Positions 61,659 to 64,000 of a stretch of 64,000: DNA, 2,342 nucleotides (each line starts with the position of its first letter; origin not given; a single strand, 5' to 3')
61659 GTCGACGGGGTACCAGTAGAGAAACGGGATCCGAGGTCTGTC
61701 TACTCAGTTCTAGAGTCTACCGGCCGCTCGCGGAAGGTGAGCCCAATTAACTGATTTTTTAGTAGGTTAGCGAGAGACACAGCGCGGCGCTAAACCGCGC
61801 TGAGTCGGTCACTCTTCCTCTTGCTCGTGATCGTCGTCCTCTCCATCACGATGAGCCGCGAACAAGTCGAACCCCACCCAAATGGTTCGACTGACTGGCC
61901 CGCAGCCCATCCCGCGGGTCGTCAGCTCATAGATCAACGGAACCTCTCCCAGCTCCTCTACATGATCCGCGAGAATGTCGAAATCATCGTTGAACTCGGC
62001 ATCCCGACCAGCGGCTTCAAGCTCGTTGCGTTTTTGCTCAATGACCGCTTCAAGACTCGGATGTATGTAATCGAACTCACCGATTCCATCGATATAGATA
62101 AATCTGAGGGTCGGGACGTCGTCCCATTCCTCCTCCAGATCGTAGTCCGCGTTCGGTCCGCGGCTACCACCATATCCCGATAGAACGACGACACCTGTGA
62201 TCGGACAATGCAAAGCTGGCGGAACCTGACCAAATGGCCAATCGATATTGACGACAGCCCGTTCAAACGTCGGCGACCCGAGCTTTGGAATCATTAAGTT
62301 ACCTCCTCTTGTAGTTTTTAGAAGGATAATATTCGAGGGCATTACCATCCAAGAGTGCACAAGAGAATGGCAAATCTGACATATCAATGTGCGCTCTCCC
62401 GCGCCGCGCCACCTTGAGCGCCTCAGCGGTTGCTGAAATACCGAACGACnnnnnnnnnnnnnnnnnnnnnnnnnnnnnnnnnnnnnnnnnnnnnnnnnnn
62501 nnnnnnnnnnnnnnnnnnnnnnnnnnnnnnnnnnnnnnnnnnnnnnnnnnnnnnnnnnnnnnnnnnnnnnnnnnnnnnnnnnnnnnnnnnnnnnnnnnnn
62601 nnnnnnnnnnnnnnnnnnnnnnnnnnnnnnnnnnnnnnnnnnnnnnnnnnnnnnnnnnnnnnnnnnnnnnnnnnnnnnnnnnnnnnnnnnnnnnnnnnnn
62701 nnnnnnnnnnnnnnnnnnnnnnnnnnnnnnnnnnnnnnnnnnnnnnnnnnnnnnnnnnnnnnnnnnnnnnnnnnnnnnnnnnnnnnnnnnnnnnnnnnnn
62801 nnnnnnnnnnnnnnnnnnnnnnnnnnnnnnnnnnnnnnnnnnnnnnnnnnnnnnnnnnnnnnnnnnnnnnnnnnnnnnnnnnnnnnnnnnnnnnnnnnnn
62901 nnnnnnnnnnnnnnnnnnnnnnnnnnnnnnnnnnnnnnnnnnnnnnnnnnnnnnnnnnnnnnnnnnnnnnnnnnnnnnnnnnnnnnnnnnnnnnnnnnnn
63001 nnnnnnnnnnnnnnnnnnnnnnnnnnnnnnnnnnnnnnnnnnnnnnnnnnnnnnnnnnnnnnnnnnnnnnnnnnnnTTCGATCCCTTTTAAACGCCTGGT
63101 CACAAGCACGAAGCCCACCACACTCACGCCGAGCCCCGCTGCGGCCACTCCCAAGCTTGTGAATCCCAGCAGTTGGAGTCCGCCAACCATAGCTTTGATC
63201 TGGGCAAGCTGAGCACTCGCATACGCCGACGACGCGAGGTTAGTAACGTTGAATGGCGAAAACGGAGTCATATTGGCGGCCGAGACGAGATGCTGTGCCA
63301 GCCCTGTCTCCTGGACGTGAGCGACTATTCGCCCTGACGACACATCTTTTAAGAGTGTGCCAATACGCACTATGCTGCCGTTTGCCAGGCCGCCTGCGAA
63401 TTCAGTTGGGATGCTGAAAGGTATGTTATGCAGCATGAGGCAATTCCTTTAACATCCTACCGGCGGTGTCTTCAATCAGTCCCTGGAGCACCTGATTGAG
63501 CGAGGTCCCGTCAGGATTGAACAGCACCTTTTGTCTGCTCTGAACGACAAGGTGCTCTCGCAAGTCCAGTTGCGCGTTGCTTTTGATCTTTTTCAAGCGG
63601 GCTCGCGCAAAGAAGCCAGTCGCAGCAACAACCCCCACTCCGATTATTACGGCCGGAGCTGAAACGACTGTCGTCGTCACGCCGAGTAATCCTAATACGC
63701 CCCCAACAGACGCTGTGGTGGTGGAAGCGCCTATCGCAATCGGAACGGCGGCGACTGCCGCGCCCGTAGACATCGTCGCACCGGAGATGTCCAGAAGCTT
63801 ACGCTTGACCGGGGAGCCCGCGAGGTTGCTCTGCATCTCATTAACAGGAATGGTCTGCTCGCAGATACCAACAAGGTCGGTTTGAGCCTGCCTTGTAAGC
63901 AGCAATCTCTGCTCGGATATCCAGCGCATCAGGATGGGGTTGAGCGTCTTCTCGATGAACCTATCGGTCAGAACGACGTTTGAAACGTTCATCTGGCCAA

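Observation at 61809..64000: Uncharacterised 2-TM / 1-TM / acidic-protein module at the cargo end of the tRNA-Leu island (best candidate for an undescribed system)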

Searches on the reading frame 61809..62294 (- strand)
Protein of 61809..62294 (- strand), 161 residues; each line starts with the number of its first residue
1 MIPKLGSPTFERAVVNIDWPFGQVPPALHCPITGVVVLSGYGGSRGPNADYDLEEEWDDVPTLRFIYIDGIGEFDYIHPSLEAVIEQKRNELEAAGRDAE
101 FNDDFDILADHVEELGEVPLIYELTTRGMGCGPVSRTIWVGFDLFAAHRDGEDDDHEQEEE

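Call 4: search_protein_families(library=pfam, proteins=[window:61809-62294:-], max_evalue=1)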
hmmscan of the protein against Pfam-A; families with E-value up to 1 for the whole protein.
window:61809-62294:- (161 aa): 0 families

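Call 5: search_protein_families(library=padloc, proteins=[window:61809-62294:-], max_evalue=1)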
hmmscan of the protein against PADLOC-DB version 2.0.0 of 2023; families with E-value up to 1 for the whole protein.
window:61809-62294:- (161 aa): 0 families

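Call 7: search_protein_families(library=ncbifam, proteins=[window:61809-62294:-], max_evalue=1)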
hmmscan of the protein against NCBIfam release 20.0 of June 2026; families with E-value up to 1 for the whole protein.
window:61809-62294:- (161 aa): 0 families

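Call 8: search_protein_families(library=phrogs, proteins=[window:61809-62294:-], max_evalue=1)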
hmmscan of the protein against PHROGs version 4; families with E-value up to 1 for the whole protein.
window:61809-62294:- (161 aa): 1 family
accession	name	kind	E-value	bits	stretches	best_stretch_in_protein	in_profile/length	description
phrog_10986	-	unknown function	0.2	12.7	1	84-106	25-47/65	-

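Call 63: search_dna_similar(query=window:61809-62294:-, collection=plasmids, mode=protein, max_evalue=0.001)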
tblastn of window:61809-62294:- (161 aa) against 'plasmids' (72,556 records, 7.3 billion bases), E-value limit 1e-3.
No match.

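Call 64: search_dna_similar(query=window:61809-62294:-, collection=phages, mode=protein, max_evalue=0.001)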
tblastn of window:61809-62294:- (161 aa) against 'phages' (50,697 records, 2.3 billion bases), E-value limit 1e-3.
No match.

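Call 65: find_related_loci(query=window:61809-62294:-, collection=metagenome_contigs, flank=6000)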
Query window:61809-62294:- (161 aa) in metagenome_contigs; peptide patterns used: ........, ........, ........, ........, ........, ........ (x = any residue, [..] = any of these).
600 stretches matched a pattern, but none encodes a relative of the query by tblastn (E <= 1e-3).

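Call 66: list_cluster_members(proteins=[window:61809-62291:-, window:62450-63433:-, L001:9310-10008:+])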
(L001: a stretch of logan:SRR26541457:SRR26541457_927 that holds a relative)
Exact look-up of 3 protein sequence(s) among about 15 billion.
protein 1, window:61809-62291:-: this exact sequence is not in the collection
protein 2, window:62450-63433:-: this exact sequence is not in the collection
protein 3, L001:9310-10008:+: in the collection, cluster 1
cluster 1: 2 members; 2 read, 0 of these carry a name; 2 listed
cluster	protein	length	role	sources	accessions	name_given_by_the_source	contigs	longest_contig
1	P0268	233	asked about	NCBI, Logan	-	-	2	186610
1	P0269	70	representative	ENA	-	-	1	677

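Call 67: list_cluster_members(proteins=[window:61812-62294:-, window:62453-63436:-])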
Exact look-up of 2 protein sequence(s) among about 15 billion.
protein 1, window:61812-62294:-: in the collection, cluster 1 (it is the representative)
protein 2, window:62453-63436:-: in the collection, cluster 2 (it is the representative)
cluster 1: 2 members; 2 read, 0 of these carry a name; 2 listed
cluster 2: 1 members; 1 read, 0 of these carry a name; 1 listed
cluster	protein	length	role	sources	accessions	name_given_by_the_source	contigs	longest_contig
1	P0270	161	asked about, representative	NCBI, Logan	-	-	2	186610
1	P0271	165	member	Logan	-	-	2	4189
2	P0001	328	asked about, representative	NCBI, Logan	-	-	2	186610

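Call 83: find_encoding_contigs(protein=P0271, flank=5000, max_places=3)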
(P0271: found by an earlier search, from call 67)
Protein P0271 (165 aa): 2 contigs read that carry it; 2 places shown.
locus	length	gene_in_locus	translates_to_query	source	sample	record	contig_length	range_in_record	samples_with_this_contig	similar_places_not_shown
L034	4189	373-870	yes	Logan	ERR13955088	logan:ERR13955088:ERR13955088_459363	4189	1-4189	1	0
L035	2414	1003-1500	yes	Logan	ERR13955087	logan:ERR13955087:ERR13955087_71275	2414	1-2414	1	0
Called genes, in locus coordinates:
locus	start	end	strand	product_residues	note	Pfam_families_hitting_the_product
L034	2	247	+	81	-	?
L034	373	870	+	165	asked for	-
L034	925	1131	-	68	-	-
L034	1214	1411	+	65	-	-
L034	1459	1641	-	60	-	-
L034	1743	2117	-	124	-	-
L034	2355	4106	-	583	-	PF06048:DUF927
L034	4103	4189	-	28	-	?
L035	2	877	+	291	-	?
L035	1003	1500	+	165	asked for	-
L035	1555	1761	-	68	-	-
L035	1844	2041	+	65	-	-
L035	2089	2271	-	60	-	-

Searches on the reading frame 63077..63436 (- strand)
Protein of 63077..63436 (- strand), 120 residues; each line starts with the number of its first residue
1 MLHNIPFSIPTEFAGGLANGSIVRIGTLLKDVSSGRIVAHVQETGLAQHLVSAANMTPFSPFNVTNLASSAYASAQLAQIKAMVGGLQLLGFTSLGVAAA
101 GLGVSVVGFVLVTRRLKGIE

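Call 54: search_solved_structures(query=A6, max_evalue=10, show_alignments=3)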
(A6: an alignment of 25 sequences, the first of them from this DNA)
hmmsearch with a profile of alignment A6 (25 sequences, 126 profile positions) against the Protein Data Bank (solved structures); distinct sequences matched with E-value up to 10: 16.
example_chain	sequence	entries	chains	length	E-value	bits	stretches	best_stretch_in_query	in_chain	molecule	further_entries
6lea_C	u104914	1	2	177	0.0053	20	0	70-100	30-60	Uncharacterized protein HP_1076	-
3k1h_A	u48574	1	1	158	0.0054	20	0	51-93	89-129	Putative uncharacterized protein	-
3k1i_C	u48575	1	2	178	0.0064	19.7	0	51-93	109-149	Putative uncharacterized protein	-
4xtr_A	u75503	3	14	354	0.022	18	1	11-94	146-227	ATPase GET3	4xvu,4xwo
2woj_A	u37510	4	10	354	0.022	18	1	11-94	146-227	ATPASE GET3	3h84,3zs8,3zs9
4pwx_A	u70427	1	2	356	0.022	18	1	11-94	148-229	ATPase GET3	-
3sja_A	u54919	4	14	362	0.023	17.9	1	11-94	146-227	ATPase GET3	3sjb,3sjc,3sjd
3idq_A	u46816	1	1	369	0.024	17.9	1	11-94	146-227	ATPase GET3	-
9ns5_A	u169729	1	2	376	0.024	17.8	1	11-94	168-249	ATPase GET3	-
5bw8_A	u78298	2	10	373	0.024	17.8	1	11-94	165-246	ATPase GET3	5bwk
3io3_A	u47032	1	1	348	0.17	15.1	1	13-93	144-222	DEHA2D07832p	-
3vlc_A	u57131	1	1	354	0.23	14.7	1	12-94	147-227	ATPase GET3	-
3a36_A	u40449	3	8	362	0.24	14.6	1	12-94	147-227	ATPase GET3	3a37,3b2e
6tgt_A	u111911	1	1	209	1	12.6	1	53-100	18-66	DNA protection during starvation protein 2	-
2c2j_A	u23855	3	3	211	1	12.6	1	53-100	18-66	DNA-BINDING STRESS RESPONSE PROTEIN | DNA-BINDING STRESS RESPONSE PROTEIN, DPS FAMILY | DNA protection during starvation protein 2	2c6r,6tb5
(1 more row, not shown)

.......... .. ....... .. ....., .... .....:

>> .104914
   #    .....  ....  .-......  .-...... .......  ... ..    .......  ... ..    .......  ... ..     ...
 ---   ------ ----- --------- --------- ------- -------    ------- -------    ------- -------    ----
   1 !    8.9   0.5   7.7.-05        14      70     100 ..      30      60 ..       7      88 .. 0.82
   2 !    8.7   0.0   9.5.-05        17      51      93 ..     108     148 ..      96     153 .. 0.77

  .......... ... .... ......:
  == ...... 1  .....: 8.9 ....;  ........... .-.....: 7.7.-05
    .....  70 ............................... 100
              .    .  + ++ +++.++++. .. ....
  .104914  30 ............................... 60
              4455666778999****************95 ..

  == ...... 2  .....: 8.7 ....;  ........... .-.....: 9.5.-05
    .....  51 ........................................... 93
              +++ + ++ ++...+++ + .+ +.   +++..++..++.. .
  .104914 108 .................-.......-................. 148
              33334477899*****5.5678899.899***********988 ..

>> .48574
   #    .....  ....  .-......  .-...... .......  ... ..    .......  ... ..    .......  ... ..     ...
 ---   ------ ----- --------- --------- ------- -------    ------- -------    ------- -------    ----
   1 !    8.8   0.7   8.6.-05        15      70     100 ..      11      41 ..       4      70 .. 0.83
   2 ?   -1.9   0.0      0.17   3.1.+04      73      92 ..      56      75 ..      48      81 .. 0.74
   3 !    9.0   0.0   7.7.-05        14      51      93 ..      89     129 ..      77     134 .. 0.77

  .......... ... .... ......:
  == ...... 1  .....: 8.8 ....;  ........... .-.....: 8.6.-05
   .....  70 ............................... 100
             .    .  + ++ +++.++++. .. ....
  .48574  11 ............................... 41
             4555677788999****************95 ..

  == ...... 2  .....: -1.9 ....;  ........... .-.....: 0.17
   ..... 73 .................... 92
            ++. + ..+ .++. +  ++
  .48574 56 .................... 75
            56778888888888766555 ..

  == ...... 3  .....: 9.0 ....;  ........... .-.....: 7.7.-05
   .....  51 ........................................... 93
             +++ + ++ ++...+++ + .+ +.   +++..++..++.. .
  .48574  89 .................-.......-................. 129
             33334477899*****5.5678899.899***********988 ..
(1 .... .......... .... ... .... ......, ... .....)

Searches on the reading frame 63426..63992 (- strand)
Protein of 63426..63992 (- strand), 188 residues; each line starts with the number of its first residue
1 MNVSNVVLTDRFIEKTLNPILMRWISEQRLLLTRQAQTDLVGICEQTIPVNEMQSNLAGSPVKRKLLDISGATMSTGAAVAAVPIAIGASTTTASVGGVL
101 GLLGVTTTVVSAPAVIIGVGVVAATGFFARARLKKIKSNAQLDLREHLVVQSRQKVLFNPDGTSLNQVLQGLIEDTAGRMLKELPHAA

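Call 4: search_protein_families(library=pfam, proteins=[window:63426-63992:-], max_evalue=1)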
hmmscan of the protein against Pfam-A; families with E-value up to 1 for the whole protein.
window:63426-63992:- (188 aa): 0 families

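Call 5: search_protein_families(library=padloc, proteins=[window:63426-63992:-], max_evalue=1)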
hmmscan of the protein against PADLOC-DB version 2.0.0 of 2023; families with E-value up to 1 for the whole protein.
window:63426-63992:- (188 aa): 2 families
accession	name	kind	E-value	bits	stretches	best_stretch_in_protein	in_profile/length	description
PDLC03841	LeoBC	-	0.012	12.8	1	63-150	454-527/601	-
PDLC03833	BnzA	-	0.013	12.2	1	59-147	298-389/544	-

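Call 7: search_protein_families(library=ncbifam, proteins=[window:63426-63992:-], max_evalue=1)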
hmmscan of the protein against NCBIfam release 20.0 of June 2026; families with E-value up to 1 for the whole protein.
window:63426-63992:- (188 aa): 0 families

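Call 8: search_protein_families(library=phrogs, proteins=[window:63426-63992:-], max_evalue=1)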
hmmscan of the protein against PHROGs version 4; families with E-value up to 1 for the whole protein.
window:63426-63992:- (188 aa): 2 families
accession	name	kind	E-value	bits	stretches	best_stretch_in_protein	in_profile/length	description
phrog_4237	-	lysis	0.34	11.8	1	85-147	15-77/93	holin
phrog_944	-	moron, auxiliary metabolic gene and host takeover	0.67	10.6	1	77-137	129-195/235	membrane protein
